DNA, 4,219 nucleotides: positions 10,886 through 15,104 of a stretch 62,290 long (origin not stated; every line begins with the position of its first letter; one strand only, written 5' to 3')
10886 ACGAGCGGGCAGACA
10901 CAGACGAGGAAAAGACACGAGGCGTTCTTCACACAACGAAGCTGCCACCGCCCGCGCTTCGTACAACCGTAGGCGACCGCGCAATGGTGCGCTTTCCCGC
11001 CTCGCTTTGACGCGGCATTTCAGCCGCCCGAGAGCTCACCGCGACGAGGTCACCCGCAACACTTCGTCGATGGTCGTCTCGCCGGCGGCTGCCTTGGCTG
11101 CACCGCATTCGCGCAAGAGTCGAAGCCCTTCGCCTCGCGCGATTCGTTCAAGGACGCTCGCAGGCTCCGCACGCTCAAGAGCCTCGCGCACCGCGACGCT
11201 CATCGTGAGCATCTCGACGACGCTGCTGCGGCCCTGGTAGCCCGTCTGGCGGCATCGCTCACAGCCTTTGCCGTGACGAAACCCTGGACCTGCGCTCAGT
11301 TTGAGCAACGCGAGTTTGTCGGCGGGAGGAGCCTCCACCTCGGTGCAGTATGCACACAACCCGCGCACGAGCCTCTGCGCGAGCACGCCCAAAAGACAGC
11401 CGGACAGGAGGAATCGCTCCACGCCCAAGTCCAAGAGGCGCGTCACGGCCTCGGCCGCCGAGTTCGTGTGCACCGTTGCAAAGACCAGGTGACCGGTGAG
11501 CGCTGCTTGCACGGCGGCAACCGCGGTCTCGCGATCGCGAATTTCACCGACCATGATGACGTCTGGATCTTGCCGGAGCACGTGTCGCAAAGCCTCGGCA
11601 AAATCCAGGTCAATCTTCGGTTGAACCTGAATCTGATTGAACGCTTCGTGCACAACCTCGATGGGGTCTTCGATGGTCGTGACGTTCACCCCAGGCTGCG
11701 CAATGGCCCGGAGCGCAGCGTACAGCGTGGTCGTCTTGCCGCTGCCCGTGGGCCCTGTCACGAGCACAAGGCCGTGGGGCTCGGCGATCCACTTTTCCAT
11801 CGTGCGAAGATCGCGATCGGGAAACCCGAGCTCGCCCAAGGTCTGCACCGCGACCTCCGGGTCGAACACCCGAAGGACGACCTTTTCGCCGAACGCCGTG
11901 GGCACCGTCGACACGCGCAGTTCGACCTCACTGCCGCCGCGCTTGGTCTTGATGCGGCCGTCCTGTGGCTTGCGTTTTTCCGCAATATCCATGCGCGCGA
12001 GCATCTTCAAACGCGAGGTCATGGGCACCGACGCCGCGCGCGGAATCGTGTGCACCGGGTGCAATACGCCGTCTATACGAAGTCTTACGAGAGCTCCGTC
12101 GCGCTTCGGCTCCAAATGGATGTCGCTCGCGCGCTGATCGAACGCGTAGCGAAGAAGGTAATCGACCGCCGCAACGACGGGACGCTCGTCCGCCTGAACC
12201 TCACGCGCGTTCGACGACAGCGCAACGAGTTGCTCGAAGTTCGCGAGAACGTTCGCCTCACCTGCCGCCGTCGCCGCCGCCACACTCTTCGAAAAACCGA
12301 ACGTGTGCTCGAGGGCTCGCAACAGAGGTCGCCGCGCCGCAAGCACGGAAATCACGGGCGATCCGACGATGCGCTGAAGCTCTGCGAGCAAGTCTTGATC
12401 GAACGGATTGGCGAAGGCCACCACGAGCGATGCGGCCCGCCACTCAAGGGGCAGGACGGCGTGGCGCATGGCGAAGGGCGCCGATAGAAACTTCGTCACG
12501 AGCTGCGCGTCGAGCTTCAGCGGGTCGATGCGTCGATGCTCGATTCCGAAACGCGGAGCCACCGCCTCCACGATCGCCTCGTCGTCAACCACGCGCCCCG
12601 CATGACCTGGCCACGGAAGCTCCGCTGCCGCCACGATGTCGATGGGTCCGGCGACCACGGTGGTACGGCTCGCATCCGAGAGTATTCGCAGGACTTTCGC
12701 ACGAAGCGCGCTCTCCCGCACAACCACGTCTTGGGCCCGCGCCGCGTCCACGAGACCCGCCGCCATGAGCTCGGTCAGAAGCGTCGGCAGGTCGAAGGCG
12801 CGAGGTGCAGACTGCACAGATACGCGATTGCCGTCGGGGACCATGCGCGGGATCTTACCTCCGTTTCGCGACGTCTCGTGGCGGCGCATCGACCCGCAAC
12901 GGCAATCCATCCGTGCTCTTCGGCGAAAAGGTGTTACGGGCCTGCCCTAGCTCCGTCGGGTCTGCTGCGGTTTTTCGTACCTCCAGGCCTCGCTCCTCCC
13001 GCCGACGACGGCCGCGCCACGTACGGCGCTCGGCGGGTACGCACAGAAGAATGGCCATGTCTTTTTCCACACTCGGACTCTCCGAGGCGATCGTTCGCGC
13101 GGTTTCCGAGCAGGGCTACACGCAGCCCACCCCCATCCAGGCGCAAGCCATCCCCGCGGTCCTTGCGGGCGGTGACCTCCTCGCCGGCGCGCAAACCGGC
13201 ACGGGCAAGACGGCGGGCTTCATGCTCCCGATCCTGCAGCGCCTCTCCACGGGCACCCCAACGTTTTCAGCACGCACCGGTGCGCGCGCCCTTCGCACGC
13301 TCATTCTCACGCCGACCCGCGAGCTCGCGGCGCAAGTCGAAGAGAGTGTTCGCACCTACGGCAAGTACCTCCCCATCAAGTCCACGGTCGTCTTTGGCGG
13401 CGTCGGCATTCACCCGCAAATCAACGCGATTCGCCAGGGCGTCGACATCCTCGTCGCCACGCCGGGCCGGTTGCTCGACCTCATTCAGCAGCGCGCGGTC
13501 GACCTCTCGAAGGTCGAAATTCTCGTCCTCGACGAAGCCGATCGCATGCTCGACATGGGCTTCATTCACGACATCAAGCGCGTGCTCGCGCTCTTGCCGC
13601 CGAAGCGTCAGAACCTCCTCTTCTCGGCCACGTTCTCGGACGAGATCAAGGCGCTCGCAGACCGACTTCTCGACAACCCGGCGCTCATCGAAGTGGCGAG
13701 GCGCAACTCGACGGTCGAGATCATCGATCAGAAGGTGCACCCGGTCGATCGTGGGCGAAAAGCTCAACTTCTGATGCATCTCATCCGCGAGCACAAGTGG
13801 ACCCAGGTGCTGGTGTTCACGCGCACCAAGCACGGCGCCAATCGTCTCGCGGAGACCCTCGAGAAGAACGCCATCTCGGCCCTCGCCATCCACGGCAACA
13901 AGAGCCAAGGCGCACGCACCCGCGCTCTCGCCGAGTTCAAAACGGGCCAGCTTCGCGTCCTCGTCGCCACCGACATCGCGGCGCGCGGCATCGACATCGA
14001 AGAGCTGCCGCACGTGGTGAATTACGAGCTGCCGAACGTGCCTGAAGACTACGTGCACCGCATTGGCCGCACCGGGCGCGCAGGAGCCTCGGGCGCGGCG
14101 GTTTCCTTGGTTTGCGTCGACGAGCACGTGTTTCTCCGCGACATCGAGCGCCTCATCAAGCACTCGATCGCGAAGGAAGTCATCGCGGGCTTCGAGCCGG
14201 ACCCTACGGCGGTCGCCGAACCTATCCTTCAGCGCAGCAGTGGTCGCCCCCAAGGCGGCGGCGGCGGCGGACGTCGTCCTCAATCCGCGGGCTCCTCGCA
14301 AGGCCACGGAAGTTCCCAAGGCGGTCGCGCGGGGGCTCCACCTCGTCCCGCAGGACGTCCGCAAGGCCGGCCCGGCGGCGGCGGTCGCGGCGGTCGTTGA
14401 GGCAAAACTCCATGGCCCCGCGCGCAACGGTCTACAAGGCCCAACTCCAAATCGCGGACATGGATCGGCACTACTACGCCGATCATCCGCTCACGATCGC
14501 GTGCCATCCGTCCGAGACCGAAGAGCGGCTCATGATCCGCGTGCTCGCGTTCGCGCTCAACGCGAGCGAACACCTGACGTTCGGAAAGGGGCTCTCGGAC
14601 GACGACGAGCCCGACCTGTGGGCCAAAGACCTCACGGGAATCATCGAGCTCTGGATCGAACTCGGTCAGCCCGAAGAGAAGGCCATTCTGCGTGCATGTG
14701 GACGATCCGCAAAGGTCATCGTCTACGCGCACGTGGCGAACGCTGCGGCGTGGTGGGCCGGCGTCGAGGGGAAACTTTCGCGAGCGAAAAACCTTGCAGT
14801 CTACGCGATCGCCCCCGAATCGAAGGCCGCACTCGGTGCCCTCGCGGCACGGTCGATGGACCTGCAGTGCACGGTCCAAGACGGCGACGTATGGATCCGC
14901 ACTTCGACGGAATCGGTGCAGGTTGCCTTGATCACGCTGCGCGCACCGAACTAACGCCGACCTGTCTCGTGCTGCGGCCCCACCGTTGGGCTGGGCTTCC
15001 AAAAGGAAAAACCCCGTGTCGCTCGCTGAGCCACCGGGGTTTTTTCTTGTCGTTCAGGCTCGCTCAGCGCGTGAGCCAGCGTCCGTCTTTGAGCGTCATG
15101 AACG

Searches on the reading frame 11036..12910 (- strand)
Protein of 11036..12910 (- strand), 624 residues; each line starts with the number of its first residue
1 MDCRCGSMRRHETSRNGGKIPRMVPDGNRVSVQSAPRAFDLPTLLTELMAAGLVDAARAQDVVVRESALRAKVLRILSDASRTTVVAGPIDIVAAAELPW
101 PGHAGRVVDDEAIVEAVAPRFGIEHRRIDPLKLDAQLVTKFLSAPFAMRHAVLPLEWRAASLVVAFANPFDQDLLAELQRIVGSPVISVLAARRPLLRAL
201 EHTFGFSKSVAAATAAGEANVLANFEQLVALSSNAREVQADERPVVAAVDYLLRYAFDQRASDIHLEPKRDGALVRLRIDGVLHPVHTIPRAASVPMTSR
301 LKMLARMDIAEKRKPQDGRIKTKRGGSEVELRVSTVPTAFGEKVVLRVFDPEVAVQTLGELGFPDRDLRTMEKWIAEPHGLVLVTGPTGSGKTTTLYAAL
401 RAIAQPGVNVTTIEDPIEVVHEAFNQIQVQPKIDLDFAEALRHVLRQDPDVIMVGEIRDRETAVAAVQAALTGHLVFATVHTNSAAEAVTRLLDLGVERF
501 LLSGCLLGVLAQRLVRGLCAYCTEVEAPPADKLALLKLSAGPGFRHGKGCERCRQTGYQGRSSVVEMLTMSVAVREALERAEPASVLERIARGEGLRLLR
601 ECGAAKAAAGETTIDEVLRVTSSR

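Call 72: search_protein_families(library=pfam, proteins=[window:11036-12910:-], max_evalue=0.001)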
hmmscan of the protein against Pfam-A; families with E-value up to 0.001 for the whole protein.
window:11036-12910:- (624 aa): 6 families
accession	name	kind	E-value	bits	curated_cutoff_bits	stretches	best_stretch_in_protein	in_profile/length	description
PF00437.27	T2SSE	-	1.6e-123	412.5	24.9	1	239-619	2-370/370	Type II/IV secretion system protein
PF05157.20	MshEN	-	1.6e-14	54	23.1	1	121-208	1-88/90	MshEN domain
PF25199.1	nSTAND_NTPase5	-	1.5e-05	25.3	34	1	377-430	39-93/145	Novel STAND NTPase 5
PF13191.12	AAA_16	-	3.9e-05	24.6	32.6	1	378-495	24-126/167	AAA ATPase domain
PF13604.12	AAA_30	-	0.00018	21.8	27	1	370-411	9-50/191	AAA domain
PF20720.3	nSTAND3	-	0.00028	21.1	27.2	1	376-424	14-61/155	Novel STAND NTPase 3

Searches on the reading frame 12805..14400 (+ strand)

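Call 72: search_protein_families(library=pfam, proteins=[window:12805-14400:+], max_evalue=0.001)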
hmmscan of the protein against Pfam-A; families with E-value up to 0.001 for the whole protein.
window:12805-14400:+ (531 aa): 3 families
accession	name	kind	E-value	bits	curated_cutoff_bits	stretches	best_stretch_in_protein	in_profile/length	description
PF00270.35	DEAD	-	1.2e-48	165.4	26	1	109-283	1-166/167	DEAD/DEAH box helicase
PF00271.37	Helicase_C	-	4.7e-31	107.7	23.5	1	319-427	2-110/110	Helicase conserved C-terminal domain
PF04851.21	ResIII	-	1.6e-05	25.3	22.5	1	109-278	5-163/164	Type III restriction enzyme, res subunit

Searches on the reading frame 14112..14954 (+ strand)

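Call 72: search_protein_families(library=pfam, proteins=[window:14112-14954:+], max_evalue=0.001)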
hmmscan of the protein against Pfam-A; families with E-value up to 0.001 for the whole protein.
window:14112-14954:+ (280 aa): 1 family
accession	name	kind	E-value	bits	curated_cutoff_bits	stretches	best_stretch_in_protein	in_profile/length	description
PF07152.18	YaeQ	-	2.8e-72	242.4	25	1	101-272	1-172/173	YaeQ protein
